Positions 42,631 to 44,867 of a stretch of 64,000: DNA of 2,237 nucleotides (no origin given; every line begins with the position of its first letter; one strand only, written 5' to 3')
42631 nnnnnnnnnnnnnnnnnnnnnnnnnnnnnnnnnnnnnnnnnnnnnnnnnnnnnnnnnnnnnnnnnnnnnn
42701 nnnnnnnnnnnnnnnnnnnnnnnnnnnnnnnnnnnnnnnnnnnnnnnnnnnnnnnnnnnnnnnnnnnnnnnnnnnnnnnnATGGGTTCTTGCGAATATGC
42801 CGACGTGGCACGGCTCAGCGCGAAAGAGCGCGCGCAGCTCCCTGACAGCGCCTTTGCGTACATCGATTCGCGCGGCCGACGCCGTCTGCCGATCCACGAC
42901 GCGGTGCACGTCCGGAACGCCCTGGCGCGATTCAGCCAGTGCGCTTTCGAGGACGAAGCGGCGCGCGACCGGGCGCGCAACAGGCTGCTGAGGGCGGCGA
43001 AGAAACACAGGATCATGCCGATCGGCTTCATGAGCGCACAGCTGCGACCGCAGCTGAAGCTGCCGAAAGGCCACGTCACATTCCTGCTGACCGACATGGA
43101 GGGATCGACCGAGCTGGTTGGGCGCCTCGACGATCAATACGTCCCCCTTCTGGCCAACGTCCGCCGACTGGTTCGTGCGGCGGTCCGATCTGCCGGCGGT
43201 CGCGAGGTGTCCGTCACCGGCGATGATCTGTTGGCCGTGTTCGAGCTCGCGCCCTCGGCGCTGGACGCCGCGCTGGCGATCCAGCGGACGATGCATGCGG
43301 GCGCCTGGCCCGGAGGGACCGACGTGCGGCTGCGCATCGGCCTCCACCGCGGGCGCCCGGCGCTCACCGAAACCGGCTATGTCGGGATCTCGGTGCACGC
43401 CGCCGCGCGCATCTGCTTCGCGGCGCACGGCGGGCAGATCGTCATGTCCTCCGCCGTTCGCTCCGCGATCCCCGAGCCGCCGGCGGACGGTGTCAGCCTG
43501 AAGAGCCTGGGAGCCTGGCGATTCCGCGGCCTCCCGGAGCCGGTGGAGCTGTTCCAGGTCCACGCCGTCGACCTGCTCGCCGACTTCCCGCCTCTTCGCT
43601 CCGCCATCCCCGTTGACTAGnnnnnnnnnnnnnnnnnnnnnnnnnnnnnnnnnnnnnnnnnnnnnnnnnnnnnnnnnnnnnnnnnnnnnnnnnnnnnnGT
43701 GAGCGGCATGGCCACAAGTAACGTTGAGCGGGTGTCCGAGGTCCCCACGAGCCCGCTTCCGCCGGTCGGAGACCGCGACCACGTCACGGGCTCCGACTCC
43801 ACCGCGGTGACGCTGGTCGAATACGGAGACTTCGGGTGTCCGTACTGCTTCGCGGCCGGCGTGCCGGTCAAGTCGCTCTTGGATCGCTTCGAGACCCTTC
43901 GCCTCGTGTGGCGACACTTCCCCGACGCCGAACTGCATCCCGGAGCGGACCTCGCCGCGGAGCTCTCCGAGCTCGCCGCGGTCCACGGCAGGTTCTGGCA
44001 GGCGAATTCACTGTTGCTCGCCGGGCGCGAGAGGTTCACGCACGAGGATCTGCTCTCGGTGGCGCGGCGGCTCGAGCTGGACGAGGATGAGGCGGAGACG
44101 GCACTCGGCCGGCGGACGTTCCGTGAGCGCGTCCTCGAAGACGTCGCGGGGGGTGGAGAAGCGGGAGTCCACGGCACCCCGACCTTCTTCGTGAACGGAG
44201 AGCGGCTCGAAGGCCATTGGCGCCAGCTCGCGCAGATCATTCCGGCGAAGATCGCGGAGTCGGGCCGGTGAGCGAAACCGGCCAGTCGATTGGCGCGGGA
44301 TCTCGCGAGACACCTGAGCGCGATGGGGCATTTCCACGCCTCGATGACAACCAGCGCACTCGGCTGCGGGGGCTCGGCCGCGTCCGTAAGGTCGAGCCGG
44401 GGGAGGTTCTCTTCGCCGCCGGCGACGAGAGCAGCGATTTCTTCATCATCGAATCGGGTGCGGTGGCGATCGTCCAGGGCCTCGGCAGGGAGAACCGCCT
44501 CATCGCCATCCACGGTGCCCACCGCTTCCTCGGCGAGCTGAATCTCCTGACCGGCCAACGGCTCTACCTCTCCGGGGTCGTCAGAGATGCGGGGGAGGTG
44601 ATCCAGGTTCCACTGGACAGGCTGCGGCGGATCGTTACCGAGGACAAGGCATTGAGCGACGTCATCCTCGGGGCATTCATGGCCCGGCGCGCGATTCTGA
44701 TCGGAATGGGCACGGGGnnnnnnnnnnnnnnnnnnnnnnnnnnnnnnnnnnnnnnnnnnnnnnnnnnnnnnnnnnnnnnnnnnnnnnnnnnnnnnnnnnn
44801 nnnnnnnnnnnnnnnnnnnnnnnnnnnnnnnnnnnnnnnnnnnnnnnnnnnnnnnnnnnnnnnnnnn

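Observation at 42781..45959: Adenylate cyclase - DsbA - cNMP-binding::thioredoxin-reductase fusion gene string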

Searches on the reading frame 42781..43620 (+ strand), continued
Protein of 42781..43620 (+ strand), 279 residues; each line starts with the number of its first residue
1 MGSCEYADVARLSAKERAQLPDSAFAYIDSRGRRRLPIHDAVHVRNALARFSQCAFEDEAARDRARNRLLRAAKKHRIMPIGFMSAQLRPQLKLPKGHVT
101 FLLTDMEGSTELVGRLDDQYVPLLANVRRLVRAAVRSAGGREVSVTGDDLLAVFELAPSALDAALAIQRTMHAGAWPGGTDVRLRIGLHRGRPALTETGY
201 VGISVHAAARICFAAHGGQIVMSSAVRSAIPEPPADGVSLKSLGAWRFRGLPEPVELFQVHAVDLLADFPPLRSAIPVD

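Call 53: find_encoding_contigs(protein=P0354, flank=5000, max_places=3)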
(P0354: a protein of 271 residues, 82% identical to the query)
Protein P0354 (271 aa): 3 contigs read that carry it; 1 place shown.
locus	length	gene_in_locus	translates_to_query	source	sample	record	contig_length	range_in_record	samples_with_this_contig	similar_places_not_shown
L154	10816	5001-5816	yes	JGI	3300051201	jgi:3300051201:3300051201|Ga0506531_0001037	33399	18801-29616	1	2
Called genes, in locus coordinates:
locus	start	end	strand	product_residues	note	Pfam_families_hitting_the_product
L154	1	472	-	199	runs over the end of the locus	PF01243:PNPOx_N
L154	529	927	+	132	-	PF07883:Cupin_2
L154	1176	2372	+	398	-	-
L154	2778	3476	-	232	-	PF01717:Meth_synt_2, PF01208:URO-D (weak)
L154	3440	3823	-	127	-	-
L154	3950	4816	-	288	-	PF00248:Aldo_ket_red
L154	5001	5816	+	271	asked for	PF20223:DUF6582 (weak)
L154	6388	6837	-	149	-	PF14690:Zn_ribbon_ISL3, PF13542:HTH_Tnp_ISL3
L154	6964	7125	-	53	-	-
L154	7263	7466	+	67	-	-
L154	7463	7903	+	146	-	-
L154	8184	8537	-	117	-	-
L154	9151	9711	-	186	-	-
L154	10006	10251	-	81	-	-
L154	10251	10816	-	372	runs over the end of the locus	PF08309:LVIVD (faint)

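Call 54: find_encoding_contigs(protein=P0368, flank=5000, max_places=3)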
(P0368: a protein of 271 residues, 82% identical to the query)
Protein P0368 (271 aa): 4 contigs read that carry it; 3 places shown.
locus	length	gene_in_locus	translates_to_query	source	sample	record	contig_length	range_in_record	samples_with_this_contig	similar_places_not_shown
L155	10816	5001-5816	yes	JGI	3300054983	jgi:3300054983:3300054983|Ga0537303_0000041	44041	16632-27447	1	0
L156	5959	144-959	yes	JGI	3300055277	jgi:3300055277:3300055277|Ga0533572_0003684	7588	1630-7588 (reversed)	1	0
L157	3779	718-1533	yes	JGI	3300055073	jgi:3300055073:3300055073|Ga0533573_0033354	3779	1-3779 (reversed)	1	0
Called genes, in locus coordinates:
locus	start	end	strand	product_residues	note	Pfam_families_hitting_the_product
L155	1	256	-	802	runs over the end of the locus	PF00133:tRNA-synt_1, PF09334:tRNA-synt_1g, PF13603:tRNA-synt_1_2, PF00133:tRNA-synt_1, PF09334:tRNA-synt_1g (weak), PF08264:Anticodon_1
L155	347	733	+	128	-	PF00903:Glyoxalase (weak), PF22677:Ble-like_N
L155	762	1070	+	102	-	PF02016:Peptidase_S66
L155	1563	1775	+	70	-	PF17676:Peptidase_S66C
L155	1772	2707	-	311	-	PF01073:3Beta_HSD (weak), PF01370:Epimerase, PF13460:NAD_binding_10, PF16363:GDP_Man_Dehyd (faint)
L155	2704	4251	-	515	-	PF07690:MFS_1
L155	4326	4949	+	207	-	PF00440:TetR_N, PF17920:TetR_C_16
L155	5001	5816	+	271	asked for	PF20223:DUF6582, PF00211:Guanylate_cyc (weak)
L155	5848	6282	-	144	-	PF12680:SnoaL_2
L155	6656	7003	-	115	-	PF02410:RsfS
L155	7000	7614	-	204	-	PF01467:CTP_transf_like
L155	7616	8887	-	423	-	PF00171:Aldedh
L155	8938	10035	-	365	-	PF00696:AA_kinase, PF01472:PUA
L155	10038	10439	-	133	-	-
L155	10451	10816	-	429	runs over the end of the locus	PF01018:GTP1_OBG, PF01926:MMR_HSR1, PF02421:FeoB_N, PF09269:DUF1967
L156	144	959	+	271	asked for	PF20223:DUF6582, PF00211:Guanylate_cyc (weak)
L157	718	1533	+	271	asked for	PF20223:DUF6582, PF00211:Guanylate_cyc (weak)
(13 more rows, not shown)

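Call 57: search_protein_families(library=padloc, proteins=[window:42781-43620:+], max_evalue=0.01)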
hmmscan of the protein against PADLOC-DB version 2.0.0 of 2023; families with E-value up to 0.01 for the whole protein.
window:42781-43620:+ (279 aa): 1 family
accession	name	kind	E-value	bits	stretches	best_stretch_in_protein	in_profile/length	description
PDLC02367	PycC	-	0.00017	19.1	1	99-171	44-120/226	-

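Call 99: predict_structure(alignment_id=A3)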
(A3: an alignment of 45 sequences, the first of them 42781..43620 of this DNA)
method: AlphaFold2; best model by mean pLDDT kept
length: 279 residues; sequences in the alignment: 45
mean_pLDDT: 61.6   pTM: 0.58
mean pLDDT of the five models: 61.6, 50.0, 49.5, 47.0, 46.0
residues with pLDDT >= 90: 4; 70-90: 94; 50-70: 90; < 50: 91
segments of 3 or more residues with pLDDT < 50: 1-13, 16-38, 79-100, 102-114, 145-149, 192-205
pLDDT, mean of each block of 10 residues (from residue 1): 34 48 39 45 58 56 66 60 35 40 41 55 77 84 55 77 86 69 72 37 49 67 84 81 81 82 75 72
secondary structure, 60 per line:
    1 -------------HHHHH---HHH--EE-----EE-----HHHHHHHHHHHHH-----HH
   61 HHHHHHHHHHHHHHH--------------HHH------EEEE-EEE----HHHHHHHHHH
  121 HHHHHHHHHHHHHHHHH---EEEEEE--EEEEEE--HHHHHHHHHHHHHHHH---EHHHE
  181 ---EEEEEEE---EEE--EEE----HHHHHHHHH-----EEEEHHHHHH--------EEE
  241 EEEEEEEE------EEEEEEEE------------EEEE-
elements in order: H14-18 H41-53 H59-75 E99-102 E104-106 H111-137 E141-146 E149-154 H157-172 E184-190 E194-196 E199-201 H206-214 E220-223 H224-229 E238-248 E255-262 E275-278

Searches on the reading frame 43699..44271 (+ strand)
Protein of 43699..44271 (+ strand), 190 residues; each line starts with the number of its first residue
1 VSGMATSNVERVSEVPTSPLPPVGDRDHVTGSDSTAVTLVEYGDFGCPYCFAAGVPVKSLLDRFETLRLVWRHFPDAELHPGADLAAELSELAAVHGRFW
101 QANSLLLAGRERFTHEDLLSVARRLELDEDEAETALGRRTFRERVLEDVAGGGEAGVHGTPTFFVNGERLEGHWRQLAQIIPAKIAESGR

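Call 3: search_protein_families(library=pfam, proteins=[window:43699-44271:+], max_evalue=0.01)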
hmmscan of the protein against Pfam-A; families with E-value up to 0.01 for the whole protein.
window:43699-44271:+ (190 aa): 2 families
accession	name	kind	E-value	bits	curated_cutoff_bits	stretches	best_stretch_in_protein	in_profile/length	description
PF13462.12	Thioredoxin_4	-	7.6e-15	55.9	23.2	1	26-173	4-153/165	Thioredoxin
PF01323.26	DSBA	-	3.2e-14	53.6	25.6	2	104-173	110-180/191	DSBA-like thioredoxin domain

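Call 5: search_protein_families(library=ncbifam, proteins=[window:43699-44271:+], max_evalue=0.01)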
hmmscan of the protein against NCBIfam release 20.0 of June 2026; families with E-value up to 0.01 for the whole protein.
window:43699-44271:+ (190 aa): 1 family
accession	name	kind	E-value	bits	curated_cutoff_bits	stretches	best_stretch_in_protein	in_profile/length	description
NF041057.1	Rcas_1661_fam_Se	equivalog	8.4e-12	45.2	190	1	27-180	81-243/247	Rcas_1661 family thioredoxin-like (seleno)lipoprotein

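Call 50: search_solved_structures(query=window:43699-44271:+, max_evalue=0.01, show_alignments=2)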
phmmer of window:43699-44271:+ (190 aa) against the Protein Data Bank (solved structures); distinct sequences matched with E-value up to 0.01: 11.
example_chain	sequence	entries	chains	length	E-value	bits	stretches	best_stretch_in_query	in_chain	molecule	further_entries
3gyk_A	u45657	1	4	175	4.8e-14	55.6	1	29-174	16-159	27kDa outer membrane protein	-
7rgv_A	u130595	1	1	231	4.9e-06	29.5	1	33-168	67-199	Thioredoxin domain-containing protein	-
4n30_A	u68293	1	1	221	7e-06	29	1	31-108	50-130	Protein disulfide isomerase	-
6eez_A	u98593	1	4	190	0.00011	25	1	30-167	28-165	DsbA-like disulfide oxidoreductase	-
4pwp_A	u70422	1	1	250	0.00013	24.8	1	30-173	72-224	DsbA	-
4pwo_A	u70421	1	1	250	0.00019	24.3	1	31-173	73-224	DsbA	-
7unn_A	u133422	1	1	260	0.00021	24.1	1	31-173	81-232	Thioredoxin domain-containing protein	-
3eu3_A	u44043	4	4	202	0.00023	24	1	27-170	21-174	BdbD | Disulfide bond formation protein D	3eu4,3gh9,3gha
5cp1_A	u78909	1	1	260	0.0047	19.7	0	113-168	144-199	FrnE protein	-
5cnw_A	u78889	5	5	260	0.0049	19.7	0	113-168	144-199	FrnE protein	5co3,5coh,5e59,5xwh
4gxz_A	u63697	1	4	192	0.0083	18.9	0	31-187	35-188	Suppression of copper sensitivity protein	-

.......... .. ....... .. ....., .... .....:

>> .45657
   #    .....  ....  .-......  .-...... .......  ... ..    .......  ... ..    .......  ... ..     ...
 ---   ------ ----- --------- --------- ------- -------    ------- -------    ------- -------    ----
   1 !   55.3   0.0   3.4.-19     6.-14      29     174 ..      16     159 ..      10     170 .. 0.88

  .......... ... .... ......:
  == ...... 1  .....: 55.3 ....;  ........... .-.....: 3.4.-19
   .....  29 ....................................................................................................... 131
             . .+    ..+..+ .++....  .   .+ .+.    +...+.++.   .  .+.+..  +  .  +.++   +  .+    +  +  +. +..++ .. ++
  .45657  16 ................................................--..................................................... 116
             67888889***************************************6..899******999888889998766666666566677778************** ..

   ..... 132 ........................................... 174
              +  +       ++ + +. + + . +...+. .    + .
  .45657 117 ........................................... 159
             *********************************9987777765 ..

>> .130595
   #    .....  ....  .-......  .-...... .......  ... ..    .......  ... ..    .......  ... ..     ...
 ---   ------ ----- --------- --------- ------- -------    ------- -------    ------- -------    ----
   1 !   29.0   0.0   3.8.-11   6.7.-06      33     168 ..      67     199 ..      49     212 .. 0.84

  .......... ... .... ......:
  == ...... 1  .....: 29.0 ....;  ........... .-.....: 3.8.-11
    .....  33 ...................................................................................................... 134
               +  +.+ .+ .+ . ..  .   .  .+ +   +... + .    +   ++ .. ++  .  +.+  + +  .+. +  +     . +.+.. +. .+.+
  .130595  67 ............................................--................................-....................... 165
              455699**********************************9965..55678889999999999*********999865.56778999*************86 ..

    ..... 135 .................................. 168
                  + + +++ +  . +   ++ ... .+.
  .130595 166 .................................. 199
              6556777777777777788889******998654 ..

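Call 57: search_protein_families(library=padloc, proteins=[window:43699-44271:+], max_evalue=0.01)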
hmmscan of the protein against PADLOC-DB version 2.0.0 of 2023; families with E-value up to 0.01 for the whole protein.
window:43699-44271:+ (190 aa): 0 families

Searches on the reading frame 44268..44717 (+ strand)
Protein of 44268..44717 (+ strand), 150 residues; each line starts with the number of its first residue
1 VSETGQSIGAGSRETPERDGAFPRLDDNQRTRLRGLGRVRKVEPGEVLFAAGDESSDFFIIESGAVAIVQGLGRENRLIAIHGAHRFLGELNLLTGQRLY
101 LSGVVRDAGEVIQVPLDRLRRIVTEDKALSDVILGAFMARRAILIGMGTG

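Call 13: search_solved_structures(query=window:44268-44717:+, max_evalue=1, show_alignments=5)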
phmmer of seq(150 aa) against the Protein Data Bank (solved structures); distinct sequences matched with E-value up to 1: 65 (the best 60 are shown).
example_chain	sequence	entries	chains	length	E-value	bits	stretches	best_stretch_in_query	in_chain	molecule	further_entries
9ya0_MA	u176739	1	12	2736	3.1e-09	40.3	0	25-106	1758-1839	PCR12, TGME49_219070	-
5jr7_B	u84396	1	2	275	3.2e-07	33.8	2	15-97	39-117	cAMP-dependent protein kinase type I-alpha regulatory subunit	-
1ne4_A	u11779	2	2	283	3.3e-07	33.7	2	15-97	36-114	cAMP-dependent protein kinase type I-alpha regulatory chain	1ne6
1rgs_A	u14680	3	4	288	3.5e-07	33.7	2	15-97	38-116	CAMP DEPENDENT PROTEIN KINASE | cAMP-dependent protein kinase type I-alpha regulatory chain | cAMP-dependent protein kinase type I-alpha regulatory subunit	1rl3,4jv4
4x6r_B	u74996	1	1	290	3.6e-07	33.6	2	15-97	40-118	cAMP-dependent protein kinase type I-alpha regulatory subunit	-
2qcs_B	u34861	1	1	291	3.6e-07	33.6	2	15-97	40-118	cAMP-dependent protein kinase type I-alpha regulatory subunit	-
7lz4_A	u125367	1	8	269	3.7e-07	33.6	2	15-69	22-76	cAMP-dependent protein kinase type I-alpha regulatory subunit, N-terminally processed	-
4mx3_A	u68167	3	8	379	9.2e-07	32.3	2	15-96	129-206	cAMP-dependent protein kinase type I-alpha regulatory subunit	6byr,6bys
6no7_B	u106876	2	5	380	9.2e-07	32.3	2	15-96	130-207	cAMP-dependent protein kinase type I-alpha regulatory subunit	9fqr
9edc_B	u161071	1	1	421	1.3e-06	31.8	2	15-97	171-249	cAMP-dependent protein kinase type I-alpha regulatory subunit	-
9edd_B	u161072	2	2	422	1.3e-06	31.8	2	15-96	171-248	cAMP-dependent protein kinase type I-alpha regulatory subunit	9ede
2qvs_B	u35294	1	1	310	3.2e-06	30.5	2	22-97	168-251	cAMP-dependent protein kinase type II-alpha regulatory subunit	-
3of1_A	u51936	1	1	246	3.8e-06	30.3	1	31-95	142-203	cAMP-dependent protein kinase regulatory subunit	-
1cx4_A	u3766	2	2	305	5.5e-06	29.8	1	36-96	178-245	CAMP-DEPENDENT PROTEIN KINASE REGULATORY SUBUNIT TYPE II BETA | cAMP-dependent protein kinase type II-beta regulatory subunit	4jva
3j4q_B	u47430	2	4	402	6.4e-06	29.6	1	22-97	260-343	cAMP-dependent protein kinase type II-alpha regulatory subunit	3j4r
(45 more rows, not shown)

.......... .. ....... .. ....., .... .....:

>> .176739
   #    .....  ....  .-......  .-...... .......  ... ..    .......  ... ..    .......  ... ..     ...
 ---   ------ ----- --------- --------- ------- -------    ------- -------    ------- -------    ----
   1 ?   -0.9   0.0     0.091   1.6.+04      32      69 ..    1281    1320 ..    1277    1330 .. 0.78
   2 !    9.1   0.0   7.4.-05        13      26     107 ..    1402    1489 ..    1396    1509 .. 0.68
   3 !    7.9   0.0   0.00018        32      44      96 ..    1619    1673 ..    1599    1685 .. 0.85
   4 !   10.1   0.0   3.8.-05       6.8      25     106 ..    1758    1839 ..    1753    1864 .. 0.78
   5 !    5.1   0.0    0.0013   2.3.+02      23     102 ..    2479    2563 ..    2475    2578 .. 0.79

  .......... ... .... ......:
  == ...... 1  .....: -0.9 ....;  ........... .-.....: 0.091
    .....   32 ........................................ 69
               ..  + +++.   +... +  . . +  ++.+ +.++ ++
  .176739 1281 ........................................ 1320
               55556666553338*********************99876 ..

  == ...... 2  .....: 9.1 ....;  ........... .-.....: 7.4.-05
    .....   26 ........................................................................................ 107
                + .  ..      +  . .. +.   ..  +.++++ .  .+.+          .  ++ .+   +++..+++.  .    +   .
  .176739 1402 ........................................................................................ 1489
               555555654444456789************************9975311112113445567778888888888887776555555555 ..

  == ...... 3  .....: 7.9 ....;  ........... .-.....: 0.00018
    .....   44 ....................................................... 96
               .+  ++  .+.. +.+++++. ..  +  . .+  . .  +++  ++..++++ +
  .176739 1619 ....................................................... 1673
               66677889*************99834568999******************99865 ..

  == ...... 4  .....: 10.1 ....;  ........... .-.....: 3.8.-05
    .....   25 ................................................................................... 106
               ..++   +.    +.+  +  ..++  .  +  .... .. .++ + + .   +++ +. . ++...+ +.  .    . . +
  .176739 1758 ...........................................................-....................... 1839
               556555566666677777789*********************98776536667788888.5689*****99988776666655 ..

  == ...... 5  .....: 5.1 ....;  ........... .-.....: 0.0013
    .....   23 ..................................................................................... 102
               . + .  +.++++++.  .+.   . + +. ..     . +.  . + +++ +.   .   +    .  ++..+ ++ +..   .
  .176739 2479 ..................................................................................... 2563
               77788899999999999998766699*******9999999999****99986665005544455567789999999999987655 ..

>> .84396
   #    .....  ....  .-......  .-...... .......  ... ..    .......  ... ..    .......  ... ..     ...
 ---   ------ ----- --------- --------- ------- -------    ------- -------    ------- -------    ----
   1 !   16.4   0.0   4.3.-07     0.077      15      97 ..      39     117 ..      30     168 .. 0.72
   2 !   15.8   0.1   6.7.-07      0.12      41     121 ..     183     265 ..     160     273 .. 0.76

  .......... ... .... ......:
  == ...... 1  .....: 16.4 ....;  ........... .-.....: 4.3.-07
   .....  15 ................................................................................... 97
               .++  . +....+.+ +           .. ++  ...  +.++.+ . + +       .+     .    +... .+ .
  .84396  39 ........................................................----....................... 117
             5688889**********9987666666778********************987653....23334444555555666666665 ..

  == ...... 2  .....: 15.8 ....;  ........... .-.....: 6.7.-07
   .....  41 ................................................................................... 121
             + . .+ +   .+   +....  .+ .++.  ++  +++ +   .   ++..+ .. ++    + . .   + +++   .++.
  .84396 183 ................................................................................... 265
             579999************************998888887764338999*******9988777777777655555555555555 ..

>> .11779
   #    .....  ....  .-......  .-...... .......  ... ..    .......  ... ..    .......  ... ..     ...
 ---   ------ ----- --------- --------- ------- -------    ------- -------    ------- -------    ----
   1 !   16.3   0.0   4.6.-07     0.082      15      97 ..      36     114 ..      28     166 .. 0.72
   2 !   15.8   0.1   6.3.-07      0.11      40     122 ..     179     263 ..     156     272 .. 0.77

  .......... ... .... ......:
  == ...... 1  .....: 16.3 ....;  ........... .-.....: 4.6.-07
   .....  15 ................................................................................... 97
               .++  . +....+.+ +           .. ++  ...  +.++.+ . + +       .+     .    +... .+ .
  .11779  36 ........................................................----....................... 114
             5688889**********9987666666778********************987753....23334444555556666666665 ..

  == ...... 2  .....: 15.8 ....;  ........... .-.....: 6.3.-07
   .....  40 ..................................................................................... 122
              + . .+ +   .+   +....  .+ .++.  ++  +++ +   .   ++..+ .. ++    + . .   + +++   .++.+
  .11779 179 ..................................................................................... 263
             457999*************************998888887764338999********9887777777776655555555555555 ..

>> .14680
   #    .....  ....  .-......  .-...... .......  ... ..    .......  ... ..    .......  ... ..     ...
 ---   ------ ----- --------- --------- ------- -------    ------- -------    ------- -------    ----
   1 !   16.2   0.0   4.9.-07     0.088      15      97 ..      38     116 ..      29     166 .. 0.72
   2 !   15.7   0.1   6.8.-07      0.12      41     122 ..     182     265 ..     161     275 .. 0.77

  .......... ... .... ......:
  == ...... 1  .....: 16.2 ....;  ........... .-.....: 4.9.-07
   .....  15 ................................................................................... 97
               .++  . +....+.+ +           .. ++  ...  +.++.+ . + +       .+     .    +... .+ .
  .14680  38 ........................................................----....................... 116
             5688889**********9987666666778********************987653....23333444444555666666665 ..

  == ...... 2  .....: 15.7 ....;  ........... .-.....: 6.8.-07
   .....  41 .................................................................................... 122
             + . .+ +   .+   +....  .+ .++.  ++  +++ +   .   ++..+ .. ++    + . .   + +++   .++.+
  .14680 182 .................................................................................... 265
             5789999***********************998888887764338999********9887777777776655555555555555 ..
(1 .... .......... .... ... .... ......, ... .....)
